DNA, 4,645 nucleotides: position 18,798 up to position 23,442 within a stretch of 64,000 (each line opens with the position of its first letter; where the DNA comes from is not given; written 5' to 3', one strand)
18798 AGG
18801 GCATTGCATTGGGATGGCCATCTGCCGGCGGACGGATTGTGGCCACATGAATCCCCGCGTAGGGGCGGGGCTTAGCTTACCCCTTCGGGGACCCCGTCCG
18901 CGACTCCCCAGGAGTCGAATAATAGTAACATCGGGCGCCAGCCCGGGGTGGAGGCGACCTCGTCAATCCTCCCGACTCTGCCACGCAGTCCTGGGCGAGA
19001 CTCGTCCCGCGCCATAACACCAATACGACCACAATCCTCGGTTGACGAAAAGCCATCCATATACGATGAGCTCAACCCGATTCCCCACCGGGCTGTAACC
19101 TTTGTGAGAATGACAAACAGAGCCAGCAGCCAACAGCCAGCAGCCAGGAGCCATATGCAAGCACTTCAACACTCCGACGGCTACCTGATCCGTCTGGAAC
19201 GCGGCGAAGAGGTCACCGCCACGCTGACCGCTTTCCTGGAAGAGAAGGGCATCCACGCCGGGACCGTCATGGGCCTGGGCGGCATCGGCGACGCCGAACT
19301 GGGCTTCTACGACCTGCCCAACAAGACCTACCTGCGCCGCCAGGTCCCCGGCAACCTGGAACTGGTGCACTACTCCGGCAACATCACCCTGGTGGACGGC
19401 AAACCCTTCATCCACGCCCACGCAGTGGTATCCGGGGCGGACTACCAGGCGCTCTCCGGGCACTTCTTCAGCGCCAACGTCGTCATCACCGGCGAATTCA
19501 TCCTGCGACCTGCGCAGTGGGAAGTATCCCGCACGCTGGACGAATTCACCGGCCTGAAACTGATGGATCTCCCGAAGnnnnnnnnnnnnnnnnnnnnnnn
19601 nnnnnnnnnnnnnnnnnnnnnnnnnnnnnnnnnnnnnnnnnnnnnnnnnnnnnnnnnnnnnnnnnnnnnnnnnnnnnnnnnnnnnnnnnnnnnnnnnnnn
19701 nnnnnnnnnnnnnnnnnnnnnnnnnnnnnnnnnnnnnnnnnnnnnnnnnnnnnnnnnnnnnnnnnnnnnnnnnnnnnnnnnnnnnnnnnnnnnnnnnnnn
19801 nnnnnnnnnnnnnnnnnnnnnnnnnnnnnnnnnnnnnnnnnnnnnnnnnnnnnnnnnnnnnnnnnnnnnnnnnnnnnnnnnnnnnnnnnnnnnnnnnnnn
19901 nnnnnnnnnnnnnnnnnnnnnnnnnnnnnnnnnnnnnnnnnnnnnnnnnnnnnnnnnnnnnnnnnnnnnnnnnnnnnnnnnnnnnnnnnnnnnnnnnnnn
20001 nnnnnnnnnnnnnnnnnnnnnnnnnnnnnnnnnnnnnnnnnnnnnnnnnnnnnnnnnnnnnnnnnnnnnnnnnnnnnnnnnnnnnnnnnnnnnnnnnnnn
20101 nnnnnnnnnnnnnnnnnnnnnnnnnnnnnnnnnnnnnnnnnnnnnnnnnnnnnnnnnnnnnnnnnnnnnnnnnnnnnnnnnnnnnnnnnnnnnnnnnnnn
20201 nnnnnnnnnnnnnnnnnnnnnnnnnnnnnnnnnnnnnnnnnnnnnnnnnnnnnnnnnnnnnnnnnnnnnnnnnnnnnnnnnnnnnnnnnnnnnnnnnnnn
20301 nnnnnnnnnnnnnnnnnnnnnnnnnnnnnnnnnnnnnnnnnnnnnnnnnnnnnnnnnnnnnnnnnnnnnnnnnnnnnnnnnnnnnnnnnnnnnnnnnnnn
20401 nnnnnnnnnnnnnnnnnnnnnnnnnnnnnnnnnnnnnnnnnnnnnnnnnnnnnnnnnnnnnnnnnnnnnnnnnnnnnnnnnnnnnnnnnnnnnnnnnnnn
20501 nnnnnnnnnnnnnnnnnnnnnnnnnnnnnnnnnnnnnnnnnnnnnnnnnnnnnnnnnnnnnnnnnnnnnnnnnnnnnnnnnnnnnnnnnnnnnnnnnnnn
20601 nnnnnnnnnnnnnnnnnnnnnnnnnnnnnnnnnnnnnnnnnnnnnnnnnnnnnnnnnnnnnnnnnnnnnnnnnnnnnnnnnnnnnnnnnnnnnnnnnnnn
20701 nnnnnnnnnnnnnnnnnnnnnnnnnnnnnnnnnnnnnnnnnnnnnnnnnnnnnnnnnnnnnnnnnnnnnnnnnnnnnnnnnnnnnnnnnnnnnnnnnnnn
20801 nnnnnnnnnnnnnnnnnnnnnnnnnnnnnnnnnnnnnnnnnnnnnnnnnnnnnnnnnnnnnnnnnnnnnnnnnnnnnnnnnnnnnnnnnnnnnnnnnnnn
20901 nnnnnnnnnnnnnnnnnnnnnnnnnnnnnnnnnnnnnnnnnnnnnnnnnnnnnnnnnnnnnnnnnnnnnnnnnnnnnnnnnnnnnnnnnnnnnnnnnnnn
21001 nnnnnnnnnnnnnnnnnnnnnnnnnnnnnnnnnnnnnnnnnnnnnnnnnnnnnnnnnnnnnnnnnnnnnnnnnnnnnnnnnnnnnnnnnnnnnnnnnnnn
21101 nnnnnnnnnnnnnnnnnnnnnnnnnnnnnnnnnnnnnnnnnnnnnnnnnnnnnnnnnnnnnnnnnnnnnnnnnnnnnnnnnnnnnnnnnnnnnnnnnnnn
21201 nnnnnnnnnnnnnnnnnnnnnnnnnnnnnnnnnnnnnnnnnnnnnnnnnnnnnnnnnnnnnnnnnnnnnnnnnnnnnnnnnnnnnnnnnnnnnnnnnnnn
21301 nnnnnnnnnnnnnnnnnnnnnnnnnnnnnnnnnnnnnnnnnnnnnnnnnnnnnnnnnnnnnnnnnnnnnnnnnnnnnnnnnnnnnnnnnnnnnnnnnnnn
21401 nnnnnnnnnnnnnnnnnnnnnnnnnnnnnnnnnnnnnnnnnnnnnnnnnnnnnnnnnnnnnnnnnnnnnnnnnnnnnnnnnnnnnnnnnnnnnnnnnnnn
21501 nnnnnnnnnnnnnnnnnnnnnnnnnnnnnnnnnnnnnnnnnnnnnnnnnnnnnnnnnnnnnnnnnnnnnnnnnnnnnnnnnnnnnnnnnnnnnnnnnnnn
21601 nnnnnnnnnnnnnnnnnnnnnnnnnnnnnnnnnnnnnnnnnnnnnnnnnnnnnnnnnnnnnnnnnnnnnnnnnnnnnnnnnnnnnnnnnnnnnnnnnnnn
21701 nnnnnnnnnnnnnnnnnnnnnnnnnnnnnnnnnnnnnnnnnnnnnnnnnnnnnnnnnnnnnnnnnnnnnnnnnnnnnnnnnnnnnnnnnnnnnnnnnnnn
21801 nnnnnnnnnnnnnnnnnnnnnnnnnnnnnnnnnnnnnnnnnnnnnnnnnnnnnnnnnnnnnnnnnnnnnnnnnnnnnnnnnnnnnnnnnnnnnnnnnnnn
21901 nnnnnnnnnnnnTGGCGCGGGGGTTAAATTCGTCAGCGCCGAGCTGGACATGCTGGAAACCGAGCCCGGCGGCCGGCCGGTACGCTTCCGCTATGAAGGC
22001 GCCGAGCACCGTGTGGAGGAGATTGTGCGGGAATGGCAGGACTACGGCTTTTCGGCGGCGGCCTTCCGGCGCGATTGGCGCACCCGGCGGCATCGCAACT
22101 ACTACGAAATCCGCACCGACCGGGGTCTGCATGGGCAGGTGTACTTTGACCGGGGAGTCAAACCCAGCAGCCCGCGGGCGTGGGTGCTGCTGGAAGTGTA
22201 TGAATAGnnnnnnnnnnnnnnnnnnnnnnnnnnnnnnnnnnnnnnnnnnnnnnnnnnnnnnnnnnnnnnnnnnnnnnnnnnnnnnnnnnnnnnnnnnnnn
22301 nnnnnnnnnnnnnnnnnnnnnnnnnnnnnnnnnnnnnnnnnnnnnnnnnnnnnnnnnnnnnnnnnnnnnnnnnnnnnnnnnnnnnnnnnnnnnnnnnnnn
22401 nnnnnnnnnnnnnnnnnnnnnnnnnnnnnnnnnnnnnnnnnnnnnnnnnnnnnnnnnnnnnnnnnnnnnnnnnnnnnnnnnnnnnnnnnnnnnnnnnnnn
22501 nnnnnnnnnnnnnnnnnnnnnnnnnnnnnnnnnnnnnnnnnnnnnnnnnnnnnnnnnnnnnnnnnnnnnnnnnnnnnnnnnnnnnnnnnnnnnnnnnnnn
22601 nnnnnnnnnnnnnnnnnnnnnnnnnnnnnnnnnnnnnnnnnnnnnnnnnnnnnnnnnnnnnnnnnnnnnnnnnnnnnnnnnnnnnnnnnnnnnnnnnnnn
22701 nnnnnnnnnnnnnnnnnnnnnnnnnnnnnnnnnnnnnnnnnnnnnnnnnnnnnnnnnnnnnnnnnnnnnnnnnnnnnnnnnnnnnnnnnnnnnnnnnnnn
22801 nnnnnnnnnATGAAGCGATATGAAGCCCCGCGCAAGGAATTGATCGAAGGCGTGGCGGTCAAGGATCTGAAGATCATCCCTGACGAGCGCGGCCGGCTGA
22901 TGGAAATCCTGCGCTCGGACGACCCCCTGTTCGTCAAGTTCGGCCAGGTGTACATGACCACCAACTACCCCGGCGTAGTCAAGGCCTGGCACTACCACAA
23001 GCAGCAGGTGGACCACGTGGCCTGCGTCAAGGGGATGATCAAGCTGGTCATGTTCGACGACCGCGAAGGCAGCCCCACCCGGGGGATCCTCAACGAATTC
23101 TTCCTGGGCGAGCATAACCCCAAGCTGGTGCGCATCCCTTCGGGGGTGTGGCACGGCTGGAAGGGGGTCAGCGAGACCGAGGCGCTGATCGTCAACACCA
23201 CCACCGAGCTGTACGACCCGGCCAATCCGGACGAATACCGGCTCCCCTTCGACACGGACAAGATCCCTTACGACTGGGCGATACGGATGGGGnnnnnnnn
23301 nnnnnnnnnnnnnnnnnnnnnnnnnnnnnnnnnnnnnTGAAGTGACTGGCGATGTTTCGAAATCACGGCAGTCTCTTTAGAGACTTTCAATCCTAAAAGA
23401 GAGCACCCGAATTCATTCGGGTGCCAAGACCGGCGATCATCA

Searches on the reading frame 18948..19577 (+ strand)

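Call 50: search_protein_families(library=pfam, proteins=[window:18948-19577:+], max_evalue=0.01)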
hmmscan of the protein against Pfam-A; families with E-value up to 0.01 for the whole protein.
window:18948-19577:+ (210 aa): 1 family
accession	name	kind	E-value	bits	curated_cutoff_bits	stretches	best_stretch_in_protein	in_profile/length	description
PF03479.20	PCC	-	1.4e-26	93.5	25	1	79-187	3-113/117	Plants and Prokaryotes Conserved (PCC) domain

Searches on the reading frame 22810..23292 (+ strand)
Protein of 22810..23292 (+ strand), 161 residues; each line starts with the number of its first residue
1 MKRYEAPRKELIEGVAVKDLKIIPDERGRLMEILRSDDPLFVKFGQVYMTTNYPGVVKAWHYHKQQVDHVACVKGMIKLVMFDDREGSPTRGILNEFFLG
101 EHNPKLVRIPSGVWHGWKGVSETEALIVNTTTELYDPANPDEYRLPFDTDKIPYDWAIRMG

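Call 50: search_protein_families(library=pfam, proteins=[window:22810-23292:+], max_evalue=0.01)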
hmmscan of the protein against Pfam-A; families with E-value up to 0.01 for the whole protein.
window:22810-23292:+ (161 aa): 4 families
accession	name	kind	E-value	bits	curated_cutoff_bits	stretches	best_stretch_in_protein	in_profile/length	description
PF00908.23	dTDP_sugar_isom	-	6e-17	62.3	27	1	12-156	4-152/168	dTDP-4-dehydrorhamnose 3,5-epimerase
PF14667.12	Polysacc_synt_C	-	1e-12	48.6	28.7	1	25-143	3-111/111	Polysaccharide biosynthesis C-terminal domain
PF05523.17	FdtA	-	3.6e-06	27.2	23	1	15-138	3-117/131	WxcM-like, C-terminal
PF07883.17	Cupin_2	-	0.0017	18.4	27.2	0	106-128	45-67/70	Cupin domain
